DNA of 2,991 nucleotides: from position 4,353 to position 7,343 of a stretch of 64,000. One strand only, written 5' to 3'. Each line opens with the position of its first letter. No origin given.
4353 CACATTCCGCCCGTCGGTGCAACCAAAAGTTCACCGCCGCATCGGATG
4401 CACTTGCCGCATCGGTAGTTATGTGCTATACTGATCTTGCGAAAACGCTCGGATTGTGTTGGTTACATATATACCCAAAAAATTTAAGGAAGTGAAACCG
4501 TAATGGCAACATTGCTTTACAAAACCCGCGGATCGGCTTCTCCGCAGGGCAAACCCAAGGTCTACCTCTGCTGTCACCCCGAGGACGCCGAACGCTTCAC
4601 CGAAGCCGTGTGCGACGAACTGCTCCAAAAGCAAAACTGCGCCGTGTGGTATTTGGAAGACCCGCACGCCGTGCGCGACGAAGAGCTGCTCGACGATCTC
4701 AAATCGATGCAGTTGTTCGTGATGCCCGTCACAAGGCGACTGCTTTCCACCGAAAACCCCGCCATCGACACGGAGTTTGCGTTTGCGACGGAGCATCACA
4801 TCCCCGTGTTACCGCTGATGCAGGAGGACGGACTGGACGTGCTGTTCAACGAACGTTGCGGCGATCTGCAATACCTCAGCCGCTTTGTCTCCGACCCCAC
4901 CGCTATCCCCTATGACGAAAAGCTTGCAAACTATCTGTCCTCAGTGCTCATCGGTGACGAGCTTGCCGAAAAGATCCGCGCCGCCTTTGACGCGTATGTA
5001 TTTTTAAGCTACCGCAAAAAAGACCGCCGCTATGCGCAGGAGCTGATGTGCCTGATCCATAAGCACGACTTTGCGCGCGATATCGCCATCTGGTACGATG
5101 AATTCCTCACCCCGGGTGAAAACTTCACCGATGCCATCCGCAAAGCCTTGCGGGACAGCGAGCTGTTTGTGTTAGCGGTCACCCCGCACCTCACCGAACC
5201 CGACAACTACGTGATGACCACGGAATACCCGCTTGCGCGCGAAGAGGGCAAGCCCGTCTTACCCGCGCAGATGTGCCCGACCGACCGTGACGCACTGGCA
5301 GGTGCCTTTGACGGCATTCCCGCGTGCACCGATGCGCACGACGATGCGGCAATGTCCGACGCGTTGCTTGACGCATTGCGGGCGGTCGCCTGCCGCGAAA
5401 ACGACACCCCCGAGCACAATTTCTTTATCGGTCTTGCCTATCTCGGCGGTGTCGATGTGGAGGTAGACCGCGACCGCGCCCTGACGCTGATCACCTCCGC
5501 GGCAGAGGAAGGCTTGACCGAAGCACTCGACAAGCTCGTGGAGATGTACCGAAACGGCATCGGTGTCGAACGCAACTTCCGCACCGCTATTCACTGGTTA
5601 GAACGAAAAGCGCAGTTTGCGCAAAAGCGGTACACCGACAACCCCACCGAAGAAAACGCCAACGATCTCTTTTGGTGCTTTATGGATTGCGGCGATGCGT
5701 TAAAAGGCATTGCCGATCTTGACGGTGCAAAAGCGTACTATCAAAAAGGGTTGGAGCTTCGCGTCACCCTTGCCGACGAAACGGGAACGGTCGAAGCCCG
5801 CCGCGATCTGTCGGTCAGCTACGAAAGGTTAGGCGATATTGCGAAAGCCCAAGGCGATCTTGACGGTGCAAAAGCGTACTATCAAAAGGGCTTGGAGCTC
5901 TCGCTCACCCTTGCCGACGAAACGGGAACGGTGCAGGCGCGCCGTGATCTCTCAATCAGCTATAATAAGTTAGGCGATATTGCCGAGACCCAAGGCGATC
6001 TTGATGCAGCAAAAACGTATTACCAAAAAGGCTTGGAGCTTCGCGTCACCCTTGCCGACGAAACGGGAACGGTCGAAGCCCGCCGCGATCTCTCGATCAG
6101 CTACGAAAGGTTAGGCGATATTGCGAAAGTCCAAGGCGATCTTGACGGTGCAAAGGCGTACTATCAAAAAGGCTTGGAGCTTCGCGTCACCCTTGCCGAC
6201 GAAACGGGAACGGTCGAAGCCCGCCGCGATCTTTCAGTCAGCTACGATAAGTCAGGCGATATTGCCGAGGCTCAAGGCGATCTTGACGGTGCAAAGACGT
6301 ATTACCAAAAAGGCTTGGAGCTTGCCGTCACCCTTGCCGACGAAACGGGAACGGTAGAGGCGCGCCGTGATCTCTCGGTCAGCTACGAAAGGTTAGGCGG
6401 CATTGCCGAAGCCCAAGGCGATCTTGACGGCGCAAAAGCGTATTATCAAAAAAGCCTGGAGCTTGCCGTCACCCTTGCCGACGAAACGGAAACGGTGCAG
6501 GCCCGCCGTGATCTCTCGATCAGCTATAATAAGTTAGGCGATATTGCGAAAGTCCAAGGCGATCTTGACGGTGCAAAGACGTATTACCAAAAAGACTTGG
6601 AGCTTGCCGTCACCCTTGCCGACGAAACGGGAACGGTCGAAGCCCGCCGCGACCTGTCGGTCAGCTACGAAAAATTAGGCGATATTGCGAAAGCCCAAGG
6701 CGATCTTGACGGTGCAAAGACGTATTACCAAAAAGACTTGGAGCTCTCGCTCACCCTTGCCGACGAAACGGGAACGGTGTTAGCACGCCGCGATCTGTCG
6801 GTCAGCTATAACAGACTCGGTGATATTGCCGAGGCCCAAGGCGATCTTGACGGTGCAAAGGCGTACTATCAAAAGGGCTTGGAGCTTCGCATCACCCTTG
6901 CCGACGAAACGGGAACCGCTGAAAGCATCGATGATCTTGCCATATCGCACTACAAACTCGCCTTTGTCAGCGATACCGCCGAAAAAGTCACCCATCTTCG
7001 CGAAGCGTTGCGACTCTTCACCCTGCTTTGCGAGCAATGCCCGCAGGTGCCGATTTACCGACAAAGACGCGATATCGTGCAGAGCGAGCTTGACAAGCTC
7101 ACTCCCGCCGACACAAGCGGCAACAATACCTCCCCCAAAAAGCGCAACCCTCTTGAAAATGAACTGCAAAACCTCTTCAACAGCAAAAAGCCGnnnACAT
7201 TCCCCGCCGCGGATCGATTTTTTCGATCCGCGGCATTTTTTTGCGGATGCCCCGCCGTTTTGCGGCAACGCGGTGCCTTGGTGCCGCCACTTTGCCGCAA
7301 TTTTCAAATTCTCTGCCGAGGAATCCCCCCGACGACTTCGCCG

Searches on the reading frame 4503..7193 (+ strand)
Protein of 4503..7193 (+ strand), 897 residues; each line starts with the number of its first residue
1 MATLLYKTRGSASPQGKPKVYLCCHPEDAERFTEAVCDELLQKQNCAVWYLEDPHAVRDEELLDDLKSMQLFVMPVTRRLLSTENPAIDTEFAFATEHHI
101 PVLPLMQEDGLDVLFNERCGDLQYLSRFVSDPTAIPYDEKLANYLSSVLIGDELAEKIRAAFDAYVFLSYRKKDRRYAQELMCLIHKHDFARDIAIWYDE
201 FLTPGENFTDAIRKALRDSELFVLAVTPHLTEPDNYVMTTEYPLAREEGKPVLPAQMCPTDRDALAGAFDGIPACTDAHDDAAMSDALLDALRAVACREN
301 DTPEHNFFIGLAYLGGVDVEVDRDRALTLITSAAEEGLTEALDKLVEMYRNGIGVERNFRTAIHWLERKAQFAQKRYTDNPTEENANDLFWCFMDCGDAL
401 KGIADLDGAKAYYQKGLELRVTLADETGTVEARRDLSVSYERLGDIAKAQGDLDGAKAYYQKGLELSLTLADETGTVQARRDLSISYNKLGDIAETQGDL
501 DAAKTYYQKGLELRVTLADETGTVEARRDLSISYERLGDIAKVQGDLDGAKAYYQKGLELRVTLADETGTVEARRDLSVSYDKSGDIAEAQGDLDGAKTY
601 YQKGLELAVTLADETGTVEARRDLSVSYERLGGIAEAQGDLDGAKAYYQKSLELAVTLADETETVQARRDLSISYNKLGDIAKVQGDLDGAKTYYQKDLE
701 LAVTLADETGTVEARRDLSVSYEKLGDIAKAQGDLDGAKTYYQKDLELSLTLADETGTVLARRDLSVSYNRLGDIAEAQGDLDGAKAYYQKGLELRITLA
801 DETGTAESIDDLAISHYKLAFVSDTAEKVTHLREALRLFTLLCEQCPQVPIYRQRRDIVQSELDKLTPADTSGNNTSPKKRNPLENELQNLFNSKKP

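Call 80: search_protein_families(library=pfam, proteins=[window:4503-7193:+], max_evalue=0.001)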
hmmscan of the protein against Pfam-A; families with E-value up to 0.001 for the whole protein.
window:4503-7193:+ (897 aa): 21 families
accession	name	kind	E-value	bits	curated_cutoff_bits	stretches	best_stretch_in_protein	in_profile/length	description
PF07719.23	TPR_2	-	3.3e-38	127.1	27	1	769-795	4-30/34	Tetratricopeptide repeat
PF13181.12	TPR_8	-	2.7e-36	121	25.7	3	486-513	3-30/34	Tetratricopeptide repeat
PF13424.12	TPR_12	-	2.8e-33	114.4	30.1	6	484-541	3-62/77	Tetratricopeptide repeat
PF00515.34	TPR_1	-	5.1e-31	105.7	27.8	1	768-795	3-30/34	Tetratricopeptide repeat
PF17874.7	TPR_MalT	-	2.4e-24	86.7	45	5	532-655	81-191/336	MalT-like TPR region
PF13374.12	TPR_10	-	1.5e-23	82.5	27.5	0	768-798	4-34/42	Tetratricopeptide repeat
PF13676.11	TIR_2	-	1.1e-13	52.2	28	1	166-258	1-92/122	TIR domain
PF22890.2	TPR_EMC2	-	2.9e-12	47.4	27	0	441-471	56-86/145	EMC2 TPR-like repeat domain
PF13428.12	TPR_14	-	3.4e-12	46.2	23.5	0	771-795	6-30/44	Tetratricopeptide repeat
PF13174.12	TPR_6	-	3e-09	37.4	26.3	0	724-744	5-25/33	Tetratricopeptide repeat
PF09145.16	Ubiq-assoc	-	1.7e-07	31.4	27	0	499-511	19-31/44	Ubiquitin-associated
PF13431.12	TPR_17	-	2.4e-07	30.9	24.4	0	766-786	13-33/34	Tetratricopeptide repeat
PF09976.15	TPR_21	-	3.9e-07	30.4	25.5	0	441-465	150-174/193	Tetratricopeptide repeat-like domain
PF08238.18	Sel1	-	9.5e-07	29.6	30.7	0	347-368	9-30/36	Sel1 repeat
PF23231.1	HAT_Syf1_CNRKL1_C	-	4.7e-06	26.1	27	0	470-516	84-131/397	Pre-mRNA-splicing factor Syf1/CRNKL1 C-terminal HAT repeat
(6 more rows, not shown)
